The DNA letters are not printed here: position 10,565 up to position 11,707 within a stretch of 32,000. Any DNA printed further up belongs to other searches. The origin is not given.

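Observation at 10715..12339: Translationally coupled KaiC/RecA-like ATPase and minimal zinc-less PriS-like primase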

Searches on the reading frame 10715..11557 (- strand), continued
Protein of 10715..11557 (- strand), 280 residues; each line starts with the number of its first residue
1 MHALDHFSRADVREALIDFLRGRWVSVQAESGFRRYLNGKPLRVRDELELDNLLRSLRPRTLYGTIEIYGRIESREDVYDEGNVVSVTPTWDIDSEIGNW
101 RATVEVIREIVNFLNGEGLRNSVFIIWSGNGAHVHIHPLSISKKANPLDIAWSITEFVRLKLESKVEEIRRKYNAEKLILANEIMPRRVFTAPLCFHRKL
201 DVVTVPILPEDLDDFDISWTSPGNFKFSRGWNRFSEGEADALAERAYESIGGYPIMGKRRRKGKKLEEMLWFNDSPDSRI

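Call 61: search_protein_families(library=pfam, proteins=[L024:970-3378:+, L036:2422-4893:+, L073:1564-4050:+, L015:4071-4850:+, L021:4117-4872:+, L028:1096-1734:+, L036:5803-6189:+, L036:6249-7484:+, L013:5869-6567:+], max_evalue=0.001)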
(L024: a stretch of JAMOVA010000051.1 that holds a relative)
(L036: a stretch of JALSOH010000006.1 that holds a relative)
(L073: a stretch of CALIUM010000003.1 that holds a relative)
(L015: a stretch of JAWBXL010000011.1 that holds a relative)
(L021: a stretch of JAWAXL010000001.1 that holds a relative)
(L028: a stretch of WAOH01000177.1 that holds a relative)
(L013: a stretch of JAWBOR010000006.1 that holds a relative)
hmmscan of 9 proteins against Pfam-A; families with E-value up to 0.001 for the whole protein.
L024:970-3378:+ (802 aa): 9 families
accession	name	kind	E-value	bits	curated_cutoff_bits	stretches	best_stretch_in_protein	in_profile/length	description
PF06745.19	ATPase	-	4.1e-45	154.4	26.6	2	7-171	2-168/231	KaiC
PF14890.11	Intein_splicing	-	4.3e-18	66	35.8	1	216-711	32-155/155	Intein splicing domain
PF14528.11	LAGLIDADG_3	-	3.3e-16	59.7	22.5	1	483-554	1-79/82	LAGLIDADG-like domain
PF13481.12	AAA_25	-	1.2e-06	28.8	27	1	7-81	16-99/195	AAA domain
PF05625.17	PAXNEB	-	2.3e-06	27.4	28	1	6-70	19-84/366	PAXNEB protein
PF03796.21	DnaB_C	-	7.7e-05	22.6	27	1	6-69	2-65/255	DnaB-like helicase C terminal domain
PF08423.17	Rad51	-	7.9e-05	22.5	22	1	5-48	7-50/244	Rad51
PF00154.27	RecA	-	0.0001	22.3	27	1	2-75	29-101/262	recA bacterial DNA recombination protein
PF23442.1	DUF7125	-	0.00019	21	29.1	1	4-43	2-40/207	Family of unknown function (DUF7125)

L036:2422-4893:+ (823 aa): 9 families
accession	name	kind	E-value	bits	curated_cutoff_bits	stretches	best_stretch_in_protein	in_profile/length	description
PF06745.19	ATPase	-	1.4e-44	152.6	26.6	2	28-193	2-170/231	KaiC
PF14890.11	Intein_splicing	-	1.6e-20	73.9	35.8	1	209-732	9-155/155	Intein splicing domain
PF14528.11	LAGLIDADG_3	-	5.4e-16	59.1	22.5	1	504-576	1-80/82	LAGLIDADG-like domain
PF05625.17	PAXNEB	-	3.7e-06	26.7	28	1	27-91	19-84/366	PAXNEB protein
PF13481.12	AAA_25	-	4.6e-06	26.8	27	1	18-102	6-99/195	AAA domain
PF08423.17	Rad51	-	9.6e-05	22.2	22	1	25-69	6-50/244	Rad51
PF03796.21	DnaB_C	-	0.00021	21.2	27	1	27-90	2-65/255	DnaB-like helicase C terminal domain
PF00154.27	RecA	-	0.00023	21.2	27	1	13-88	16-95/262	recA bacterial DNA recombination protein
PF23442.1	DUF7125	-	0.00065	19.3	29.1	0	25-59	2-36/207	Family of unknown function (DUF7125)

L073:1564-4050:+ (828 aa): 11 families
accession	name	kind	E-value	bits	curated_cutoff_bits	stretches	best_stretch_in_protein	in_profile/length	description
PF06745.19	ATPase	-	1.1e-49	169.3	26.6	2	7-168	2-164/231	KaiC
PF14890.11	Intein_splicing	-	3.7e-26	92.2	35.8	1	185-737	5-155/155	Intein splicing domain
PF14528.11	LAGLIDADG_3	-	3.1e-11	43.8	22.5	1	490-558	3-79/82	LAGLIDADG-like domain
PF05625.17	PAXNEB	-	9.9e-06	25.3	28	1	6-69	19-83/366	PAXNEB protein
PF00154.27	RecA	-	1.1e-05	25.5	27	1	3-77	30-103/262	recA bacterial DNA recombination protein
PF13481.12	AAA_25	-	2.2e-05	24.6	27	1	10-136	19-155/195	AAA domain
PF14417.12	MEDS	-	0.00018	21.8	29.8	1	42-132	18-108/161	MEDS: MEthanogen/methylotroph, DcmR Sensory domain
PF08423.17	Rad51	-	0.00018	21.3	22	1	5-82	7-92/244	Rad51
PF14947.12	HTH_45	-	0.0002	21.8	25.5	1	627-691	10-74/77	Winged helix-turn-helix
PF13401.12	AAA_22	-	0.00066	20.4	27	0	27-131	8-91/130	AAA domain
PF20720.3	nSTAND3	-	0.00094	19.3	27.2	0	27-70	20-63/155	Novel STAND NTPase 3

L015:4071-4850:+ (259 aa): 12 families
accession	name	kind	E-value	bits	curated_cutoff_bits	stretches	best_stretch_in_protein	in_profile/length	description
PF00326.27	Peptidase_S9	-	3.6e-19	69.6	22.6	1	58-252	11-210/213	Prolyl oligopeptidase family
PF00561.26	Abhydrolase_1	-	1.4e-15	58.1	25.8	1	34-141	2-102/245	alpha/beta hydrolase fold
PF12146.15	Hydrolase_4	-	1.4e-11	44.6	27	1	34-143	6-111/239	Serine aminopeptidase, S33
PF12697.13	Abhydrolase_6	-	1.7e-11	45.6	26.3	1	37-142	3-95/217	Alpha/beta hydrolase family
PF20434.5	BD-FAE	-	2.7e-11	43.8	26.8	2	32-126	13-104/215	BD-FAE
PF02129.25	Peptidase_S15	-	6.4e-10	39.6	23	1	56-140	46-124/262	X-Pro dipeptidyl-peptidase (S15 family)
PF01738.24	DLH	-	1.5e-09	38.2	21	0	171-248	125-213/217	Dienelactone hydrolase family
PF05448.18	AXE1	-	3.7e-08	32.9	21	1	12-230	59-304/321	Acetyl xylan esterase (AXE1)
PF12740.14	PETase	-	1.2e-07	31.8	28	0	191-253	170-234/263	PET hydrolase-like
PF05728.18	UPF0227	-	1e-05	26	21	1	109-240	57-182/187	Uncharacterised protein family (UPF0227)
PF08840.17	BAAT_C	-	1.3e-05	25.8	20.9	1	97-147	8-60/210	BAAT / Acyl-CoA thioester hydrolase C terminal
PF02230.22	Abhydrolase_2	-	0.00063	20.1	23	0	103-148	98-145/217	Phospholipase/Carboxylesterase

L021:4117-4872:+ (251 aa): 15 families
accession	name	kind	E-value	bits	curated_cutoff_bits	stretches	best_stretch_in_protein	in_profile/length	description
PF00326.27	Peptidase_S9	-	8.4e-19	68.3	22.6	1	56-251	9-210/213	Prolyl oligopeptidase family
PF00561.26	Abhydrolase_1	-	6.9e-16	59.1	25.8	1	33-140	2-102/245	alpha/beta hydrolase fold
PF02129.25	Peptidase_S15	-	2.3e-13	50.9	23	1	32-141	20-126/262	X-Pro dipeptidyl-peptidase (S15 family)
PF12146.15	Hydrolase_4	-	4.3e-13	49.5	27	2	33-139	6-108/239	Serine aminopeptidase, S33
PF12697.13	Abhydrolase_6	-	1e-12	49.7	26.3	1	34-230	1-206/217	Alpha/beta hydrolase family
PF20434.5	BD-FAE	-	1.2e-11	45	26.8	2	31-125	13-104/215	BD-FAE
PF01738.24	DLH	-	4.4e-11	43.2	21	1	30-134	12-123/217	Dienelactone hydrolase family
PF05448.18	AXE1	-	5.3e-09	35.7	21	1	16-133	65-201/321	Acetyl xylan esterase (AXE1)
PF12740.14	PETase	-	6e-07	29.6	28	0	103-139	118-156/263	PET hydrolase-like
PF20408.4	Abhydrolase_11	-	7.5e-06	26.2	27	0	33-143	4-110/193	Alpha/beta hydrolase domain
PF03583.20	LIP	-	8e-06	25.8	23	0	170-214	196-241/286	Secretory lipase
PF03959.19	FSH1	-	1.9e-05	24.9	21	1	24-218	36-191/211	Serine hydrolase (FSH1)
PF07859.19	Abhydrolase_3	-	0.00026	21.3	25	0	91-128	49-93/210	alpha/beta hydrolase fold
PF08840.17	BAAT_C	-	0.0005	20.6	20.9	0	94-144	6-58/210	BAAT / Acyl-CoA thioester hydrolase C terminal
PF05728.18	UPF0227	-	0.00072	19.9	21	0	105-240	54-183/187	Uncharacterised protein family (UPF0227)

L028:1096-1734:+ (212 aa): 1 family
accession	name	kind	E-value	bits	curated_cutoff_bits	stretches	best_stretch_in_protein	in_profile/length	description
PF00708.24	Acylphosphatase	-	1.8e-11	44.6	22.5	1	19-97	2-77/85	Acylphosphatase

L036:5803-6189:+ (128 aa): 0 families

L036:6249-7484:+ (411 aa): 3 families
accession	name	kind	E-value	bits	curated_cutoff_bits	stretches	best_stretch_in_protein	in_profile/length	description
PF18911.6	PKD_4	-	9e-09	35.7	27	1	247-318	14-83/85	PKD domain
PF00801.26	PKD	-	5.6e-06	26.7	23.5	1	248-311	12-74/80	PKD domain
PF14326.11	DUF4384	-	0.00024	21.5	27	1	55-87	1-33/81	Domain of unknown function (DUF4384)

L013:5869-6567:+ (232 aa): 0 families

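Call 69: predict_structure(alignment_id=A2)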
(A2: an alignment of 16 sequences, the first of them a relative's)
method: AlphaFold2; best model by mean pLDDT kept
length: 462 residues; sequences in the alignment: 16
mean_pLDDT: 83.9   pTM: 0.62
mean pLDDT of the five models: 83.9, 83.2, 81.7, 81.5, 77.9
residues with pLDDT >= 90: 232; 70-90: 152; 50-70: 52; < 50: 26
segments of 3 or more residues with pLDDT < 50: 273-280, 289-302, 347-349
pLDDT, mean of each block of 10 residues (from residue 1): 91 96 93 75 79 93 91 93 90 89 90 91 97 96 93 94 91 92 85 71 85 91 96 93 93 97 89 47 56 34 70 95 93 87 54 63 73 82 87 86 85 81 92 89 87 69 48
secondary structure, 60 per line:
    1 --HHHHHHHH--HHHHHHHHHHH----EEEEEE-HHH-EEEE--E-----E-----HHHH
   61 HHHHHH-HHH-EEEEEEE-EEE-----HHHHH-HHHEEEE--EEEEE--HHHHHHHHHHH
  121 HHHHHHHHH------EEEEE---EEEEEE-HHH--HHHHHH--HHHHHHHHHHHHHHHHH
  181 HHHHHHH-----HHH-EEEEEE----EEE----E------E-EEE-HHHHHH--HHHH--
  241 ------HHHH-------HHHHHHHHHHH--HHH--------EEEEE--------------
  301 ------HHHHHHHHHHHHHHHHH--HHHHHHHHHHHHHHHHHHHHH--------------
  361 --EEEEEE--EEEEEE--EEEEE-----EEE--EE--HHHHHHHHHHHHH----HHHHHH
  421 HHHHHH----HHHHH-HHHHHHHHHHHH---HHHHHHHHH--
elements in order: H3-10 H13-23 E28-33 E39-42 H57-66 E72-78 E80-82 H88-92 E97-100 E103-107 H110-129 E136-140 E144-149 H156-161 H164-187 E197-202 E207-209 E223-225 H227-232 H235-238 H247-250 H258-268 E282-286 H307-323 H326-346 E363-368 E371-376 E379-383 E389-391 H398-410 H415-426 H431-435 H437-448 H452-460

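Call 73: fold_search(model_id=the predicted structure, library=pdb)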
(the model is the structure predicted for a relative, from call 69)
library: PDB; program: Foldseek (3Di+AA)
matches with E <= 10: 193; with E <= 0.001: 54
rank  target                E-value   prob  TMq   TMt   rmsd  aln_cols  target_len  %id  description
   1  6r4s_A                1.6e-06  1.00  0.30  0.36  15.8       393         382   12  Crystal structure of the Pri1 subunit of human primase bound to ATP (released 2019-09-11)
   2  8b9d_O                1.8e-06  1.00  0.32  0.39  14.7       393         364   13  Human replisome bound by Pol Alpha (released 2023-08-09)
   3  4bpw_A                2.4e-06  1.00  0.31  0.37  14.8       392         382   13  Crystal structure of human primase bound to UTP (released 2013-09-25)
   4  8g9f_D                2.4e-06  1.00  0.31  0.37  15.2       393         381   13  Complete auto-inhibitory complex of Xenopus laevis DNA polymerase alpha-primase (released 2023-04-12)
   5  4rr2_C                2.5e-06  1.00  0.29  0.34  15.2       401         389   15  Crystal structure of human primase (released 2015-01-21)
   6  4bpu_A                2.6e-06  1.00  0.31  0.37  14.3       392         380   13  Crystal structure of human primase in heterodimeric form, comprising PriS and truncated PriL lacking the C-terminal Fe (released 2013-09-25)
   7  6r4t_D                3.3e-06  1.00  0.31  0.36  15.2       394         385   14  Crystal structure of the Pri1 subunit of human primase bound to vidarabine triphosphate (released 2019-09-11)
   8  5op0_B                4.5e-06  1.00  0.39  0.52   6.4       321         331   12  Structure of Prim-PolC from Mycobacterium smegmatis (released 2017-11-15)
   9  5exr_A                4.5e-06  1.00  0.31  0.36  14.4       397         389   15  Crystal structure of human primosome (released 2016-03-23)
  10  6r4u_E                4.8e-06  1.00  0.32  0.37  10.7       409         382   12  Crystal structure of the Pri1 subunit of human primase bound to fludarabine triphosphate (released 2019-09-11)
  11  4bpx_A                4.8e-06  1.00  0.32  0.37  14.5       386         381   13  Crystal structure of human primase in complex with the primase- binding motif of DNA polymerase alpha (released 2013-09-25)
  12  6sa0_A                6.3e-06  1.00  0.39  0.52   6.4       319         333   12  Ternary complex of Prim-PolC from Mycobacterium smegmatis with 2nt gapped DNA and UpNHpp (released 2020-11-18)
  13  5op0_A                6.7e-06  1.00  0.39  0.53   6.6       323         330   12  Structure of Prim-PolC from Mycobacterium smegmatis (released 2017-11-15)
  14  8d9d_A                6.7e-06  1.00  0.32  0.37  14.4       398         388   13  Human DNA polymerase-alpha/primase elongation complex II bound to primer/template (released 2023-04-19)
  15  6sa1_D                7.0e-06  1.00  0.38  0.51   6.4       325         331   11  Post catalytic complex of Prim-PolC from Mycobacterium smegmatis with gapped DNA and 3'-dUTP (released 2020-11-18)
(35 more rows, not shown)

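Call 77: find_homologous_proteins(query=P0313, max_evalue=0.00001)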
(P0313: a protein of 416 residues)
Query P0313 (416 aa): 2073 proteins with E <= 0.00001 among 4566 candidates; the best 120 are listed.
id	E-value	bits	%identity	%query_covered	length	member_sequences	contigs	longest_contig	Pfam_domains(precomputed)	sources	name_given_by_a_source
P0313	2.4e-284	961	100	100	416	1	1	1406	PF01896.26,PF21686.4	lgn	-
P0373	4.3e-141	489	52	98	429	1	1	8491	PF01896.26,PF21686.4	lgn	-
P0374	8.2e-137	475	49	99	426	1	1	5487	PF01896.26,PF21686.4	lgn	-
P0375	8.7e-136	471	50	99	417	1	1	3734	PF21686.4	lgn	-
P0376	3.8e-135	469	50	99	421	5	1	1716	PF01896.26,PF04104.20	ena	-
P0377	2.6e-134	467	50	99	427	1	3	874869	PF01896.26,PF21686.4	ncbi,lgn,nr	ncbi:MAG: hypothetical protein HYS81_01090 [Candidatus Aenigmatarchaeota archaeon]|nr:MAG: hypotheti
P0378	2.3e-133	463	50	99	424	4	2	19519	PF01896.26,PF21686.4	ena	-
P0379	2.3e-133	463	49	99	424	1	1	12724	PF21686.4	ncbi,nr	ncbi:MAG: hypothetical protein HY366_02855 [Candidatus Aenigmarchaeota archaeon]|nr:hypothetical pro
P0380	3.1e-133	463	50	99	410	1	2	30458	PF01896.26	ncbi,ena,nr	ncbi:MAG: hypothetical protein J7K87_03725 [Candidatus Aenigmarchaeota archaeon]|nr:hypothetical pro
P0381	2.0e-132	460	50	99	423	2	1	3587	PF01896.26,PF21686.4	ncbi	ncbi:MAG: DNA primase small subunit domain-containing protein [Candidatus Aenigmatarchaeota archaeon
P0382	3.1e-132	460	51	99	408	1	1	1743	PF01896.26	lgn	-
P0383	5.0e-132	459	49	99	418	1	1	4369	PF01896.26,PF21686.4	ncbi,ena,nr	ncbi:MAG: hypothetical protein J7L45_02635 [Candidatus Aenigmarchaeota archaeon]|nr:hypothetical pro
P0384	2.5e-131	457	49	99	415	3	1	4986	PF01896.26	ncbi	-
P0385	6.9e-129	449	49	99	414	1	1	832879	PF01896.26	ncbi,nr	ncbi:MAG: hypothetical protein JSV92_01245 [archaeon]|nr:MAG: hypothetical protein JSV92_01245 [arch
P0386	8.3e-128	445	46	99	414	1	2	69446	-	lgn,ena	-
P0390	4.0e-125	436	47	98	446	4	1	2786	PF01896.26,PF21686.4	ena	-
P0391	9.0e-118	412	45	99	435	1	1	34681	PF01896.26,PF21686.4,PF04104.20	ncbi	-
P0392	2.7e-117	411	47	95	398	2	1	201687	PF01896.26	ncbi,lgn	-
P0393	9.6e-117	409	45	99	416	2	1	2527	PF01896.26,PF21686.4,PF04104.20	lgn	-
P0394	9.8e-117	409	45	99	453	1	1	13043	PF01896.26,PF21686.4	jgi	-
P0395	1.4e-115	405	45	100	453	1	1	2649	PF01896.26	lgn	-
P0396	1.3e-113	398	43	99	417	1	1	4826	PF01896.26,PF21686.4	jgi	jgi:hypothetical protein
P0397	1.4e-113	398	43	99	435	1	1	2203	PF01896.26,PF21686.4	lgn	-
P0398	3.2e-113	397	44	99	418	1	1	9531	PF01896.26,PF21686.4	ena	-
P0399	1.3e-112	395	43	97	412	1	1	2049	PF01896.26,PF21686.4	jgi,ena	-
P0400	3.9e-112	394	44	99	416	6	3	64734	PF01896.26,PF21686.4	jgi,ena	-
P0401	4.0e-112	393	45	99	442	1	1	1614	PF01896.26,PF21686.4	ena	-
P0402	4.9e-112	393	43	99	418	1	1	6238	PF01896.26,PF21686.4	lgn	-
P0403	5.8e-112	393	45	99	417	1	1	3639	PF01896.26,PF21686.4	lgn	-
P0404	1.4e-111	392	42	99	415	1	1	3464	PF01896.26,PF21686.4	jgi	jgi:DNA primase catalytic subunit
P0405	2.7e-111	391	42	98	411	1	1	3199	PF01896.26,PF21686.4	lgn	-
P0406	2.9e-111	391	45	99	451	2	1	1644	PF01896.26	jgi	-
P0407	2.9e-111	391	43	99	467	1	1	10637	PF01896.26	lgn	-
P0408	3.0e-111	391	45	99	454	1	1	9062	PF01896.26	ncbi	-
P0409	3.9e-111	390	43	98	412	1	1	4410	PF01896.26,PF21686.4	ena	-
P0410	4.2e-111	390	44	99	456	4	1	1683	PF01896.26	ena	-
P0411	6.7e-111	389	42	98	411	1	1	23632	PF01896.26,PF21686.4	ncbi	-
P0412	1.1e-110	389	42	99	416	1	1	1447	PF01896.26,PF21686.4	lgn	-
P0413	1.2e-110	389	43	99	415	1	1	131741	PF01896.26,PF21686.4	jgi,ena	-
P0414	1.3e-110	389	46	99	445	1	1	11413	PF01896.26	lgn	-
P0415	1.4e-110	388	44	98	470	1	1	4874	PF01896.26,PF21686.4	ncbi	-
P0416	1.8e-110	388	43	100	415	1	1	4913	PF01896.26,PF21686.4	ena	-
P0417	1.8e-110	388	42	99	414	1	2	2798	PF01896.26,PF21686.4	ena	-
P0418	2.0e-110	388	41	98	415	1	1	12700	PF01896.26,PF21686.4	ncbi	-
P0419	2.3e-110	388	42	99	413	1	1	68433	PF01896.26,PF21686.4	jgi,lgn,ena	-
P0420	2.7e-110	387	44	99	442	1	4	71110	PF01896.26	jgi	jgi:DNA primase catalytic subunit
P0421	3.5e-110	387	42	97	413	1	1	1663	PF01896.26,PF21686.4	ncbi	-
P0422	4.0e-110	387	42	99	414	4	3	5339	PF01896.26,PF21686.4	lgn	-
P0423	4.4e-110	387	46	99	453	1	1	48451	PF01896.26,PF21686.4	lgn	-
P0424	4.4e-110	387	42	99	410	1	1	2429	PF01896.26,PF21686.4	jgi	jgi:hypothetical protein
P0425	4.5e-110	387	42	99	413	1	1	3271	PF01896.26,PF21686.4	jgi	jgi:hypothetical protein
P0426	4.5e-110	387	42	97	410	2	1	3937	PF01896.26,PF21686.4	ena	-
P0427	4.8e-110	387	43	99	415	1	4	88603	PF01896.26,PF21686.4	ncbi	-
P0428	5.6e-110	386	41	98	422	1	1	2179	PF01896.26,PF21686.4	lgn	-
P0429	5.8e-110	386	43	98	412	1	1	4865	PF01896.26,PF21686.4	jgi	-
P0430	5.9e-110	386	42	98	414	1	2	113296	PF01896.26,PF21686.4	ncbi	-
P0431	5.9e-110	386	42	99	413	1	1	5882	PF01896.26,PF21686.4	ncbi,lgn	-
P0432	6.6e-110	386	44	99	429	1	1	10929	PF01896.26,PF21686.4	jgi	jgi:hypothetical protein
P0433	6.8e-110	386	42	99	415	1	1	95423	PF01896.26,PF21686.4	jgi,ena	-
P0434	7.1e-110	386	42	99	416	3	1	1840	PF01896.26,PF21686.4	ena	-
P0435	7.4e-110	386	43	99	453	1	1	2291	PF01896.26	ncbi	-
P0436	1.0e-109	386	41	99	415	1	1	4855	PF01896.26,PF21686.4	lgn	-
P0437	1.2e-109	385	41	98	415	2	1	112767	PF01896.26,PF21686.4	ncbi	ncbi:MAG: DNA primase small subunit domain-containing protein [Candidatus Aenigmatarchaeota archaeon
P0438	1.9e-109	385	44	99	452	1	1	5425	PF01896.26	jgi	jgi:hypothetical protein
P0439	1.9e-109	385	44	99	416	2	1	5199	PF01896.26,PF21686.4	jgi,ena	-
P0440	2.2e-109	384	42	99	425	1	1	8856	PF01896.26,PF21686.4,PF04104.20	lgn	-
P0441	2.2e-109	384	46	99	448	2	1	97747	PF01896.26,PF21686.4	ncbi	-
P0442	2.4e-109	384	47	99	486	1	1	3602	PF01896.26,PF21686.4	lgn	-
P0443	3.9e-109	384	42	99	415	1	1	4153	PF01896.26,PF21686.4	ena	-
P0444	5.0e-109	383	42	99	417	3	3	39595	PF01896.26,PF21686.4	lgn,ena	-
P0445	5.0e-109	383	43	99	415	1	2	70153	PF01896.26,PF21686.4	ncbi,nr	ncbi:MAG: hypothetical protein GTN36_00310 [Candidatus Aenigmarchaeota archaeon]|nr:hypothetical pro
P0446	5.1e-109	383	42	99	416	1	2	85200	PF01896.26,PF21686.4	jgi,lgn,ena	-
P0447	7.3e-109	383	43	99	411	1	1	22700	PF01896.26,PF21686.4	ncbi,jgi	-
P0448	1.4e-108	382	43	99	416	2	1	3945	PF01896.26,PF21686.4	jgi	jgi:hypothetical protein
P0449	1.4e-108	382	42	99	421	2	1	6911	PF01896.26,PF21686.4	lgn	-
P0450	1.5e-108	382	43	99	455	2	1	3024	PF01896.26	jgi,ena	-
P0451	1.5e-108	382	46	99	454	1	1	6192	PF01896.26,PF21686.4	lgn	-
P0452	1.9e-108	381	44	99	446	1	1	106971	PF01896.26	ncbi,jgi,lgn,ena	ncbi:MAG: DNA primase small subunit domain-containing protein [Candidatus Aenigmatarchaeota archaeon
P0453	2.3e-108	381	43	99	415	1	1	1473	PF01896.26,PF21686.4,PF04104.20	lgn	-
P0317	2.3e-108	381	42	99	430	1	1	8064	PF01896.26,PF21686.4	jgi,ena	-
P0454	2.4e-108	381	45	99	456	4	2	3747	PF01896.26,PF21686.4,PF13912.13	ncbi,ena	-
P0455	2.4e-108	381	42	99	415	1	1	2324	PF01896.26,PF21686.4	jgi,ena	-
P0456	2.6e-108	381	44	99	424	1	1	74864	PF01896.26,PF21686.4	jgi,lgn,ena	-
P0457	2.6e-108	381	44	99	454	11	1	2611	PF01896.26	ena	-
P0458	3.0e-108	381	41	99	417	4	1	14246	PF01896.26,PF21686.4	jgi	-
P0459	3.6e-108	380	41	99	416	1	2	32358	PF01896.26,PF21686.4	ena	-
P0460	4.1e-108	380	42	99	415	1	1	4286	PF01896.26,PF21686.4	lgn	-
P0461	5.0e-108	380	42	99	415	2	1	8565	PF01896.26,PF21686.4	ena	-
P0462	5.0e-108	380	42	99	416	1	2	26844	PF01896.26,PF21686.4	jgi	jgi:hypothetical protein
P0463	5.5e-108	380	42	99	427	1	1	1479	PF01896.26,PF21686.4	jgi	jgi:hypothetical protein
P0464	6.0e-108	380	41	99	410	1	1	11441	PF01896.26,PF21686.4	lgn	-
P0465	9.8e-108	379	42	99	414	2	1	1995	PF01896.26,PF21686.4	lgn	-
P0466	1.1e-107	379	42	99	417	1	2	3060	PF01896.26,PF21686.4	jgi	jgi:hypothetical protein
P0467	1.1e-107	379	41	97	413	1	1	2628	PF01896.26,PF21686.4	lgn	-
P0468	1.2e-107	379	42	99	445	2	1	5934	PF01896.26,PF21686.4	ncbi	-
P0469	1.2e-107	379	44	99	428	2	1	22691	PF01896.26,PF21686.4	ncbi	-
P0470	1.5e-107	378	42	99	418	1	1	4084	PF01896.26,PF21686.4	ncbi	-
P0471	1.5e-107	378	41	99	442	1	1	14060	PF01896.26,PF21686.4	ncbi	ncbi:MAG: DNA primase small subunit domain-containing protein [Candidatus Aenigmatarchaeota archaeon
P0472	1.9e-107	378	42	99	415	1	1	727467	PF01896.26,PF21686.4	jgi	jgi:hypothetical protein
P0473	2.0e-107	378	41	99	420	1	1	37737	PF01896.26,PF21686.4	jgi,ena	-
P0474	2.4e-107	378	40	99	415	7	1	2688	PF01896.26,PF21686.4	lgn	-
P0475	3.1e-107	377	42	99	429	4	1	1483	PF01896.26,PF21686.4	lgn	-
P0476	3.2e-107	377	42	99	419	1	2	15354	PF01896.26,PF21686.4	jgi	-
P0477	3.2e-107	377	41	99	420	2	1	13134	PF01896.26,PF21686.4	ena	-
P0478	3.9e-107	377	43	99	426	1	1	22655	PF01896.26,PF21686.4,PF04104.20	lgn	-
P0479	4.1e-107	377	44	99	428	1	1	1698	PF01896.26,PF21686.4,PF04104.20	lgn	-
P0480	6.1e-107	376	40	99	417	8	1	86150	PF01896.26,PF21686.4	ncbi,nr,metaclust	ncbi:hypothetical protein A3K64_03705 [Candidatus Micrarchaeota archaeon RBG_16_36_9]|nr:MAG: hypoth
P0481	7.1e-107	376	42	96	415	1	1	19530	PF01896.26,PF21686.4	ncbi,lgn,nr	ncbi:MAG: hypothetical protein JW700_00475 [Candidatus Aenigmarchaeota archaeon]|nr:hypothetical pro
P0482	7.1e-107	376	41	99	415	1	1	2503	PF01896.26,PF21686.4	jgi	jgi:hypothetical protein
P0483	7.5e-107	376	41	99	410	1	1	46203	PF01896.26,PF21686.4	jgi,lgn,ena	jgi:hypothetical protein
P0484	7.7e-107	376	41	99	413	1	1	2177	PF01896.26,PF21686.4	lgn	-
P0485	8.2e-107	376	44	99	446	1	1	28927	PF01896.26,PF21686.4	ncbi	ncbi:MAG: DNA primase small subunit domain-containing protein [Candidatus Aenigmatarchaeota archaeon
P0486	9.0e-107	376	43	99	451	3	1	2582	PF01896.26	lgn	-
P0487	9.9e-107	376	45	99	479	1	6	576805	PF01896.26,PF21686.4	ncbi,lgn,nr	ncbi:MAG: hypothetical protein KQA36_01905 [Candidatus Aenigmarchaeota archaeon]|nr:hypothetical pro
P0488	1.3e-106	375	42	99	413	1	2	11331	PF01896.26,PF21686.4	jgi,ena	-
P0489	1.4e-106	375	42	99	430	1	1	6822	PF01896.26,PF21686.4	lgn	-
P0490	1.6e-106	375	43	99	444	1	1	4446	PF01896.26,PF21686.4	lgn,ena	-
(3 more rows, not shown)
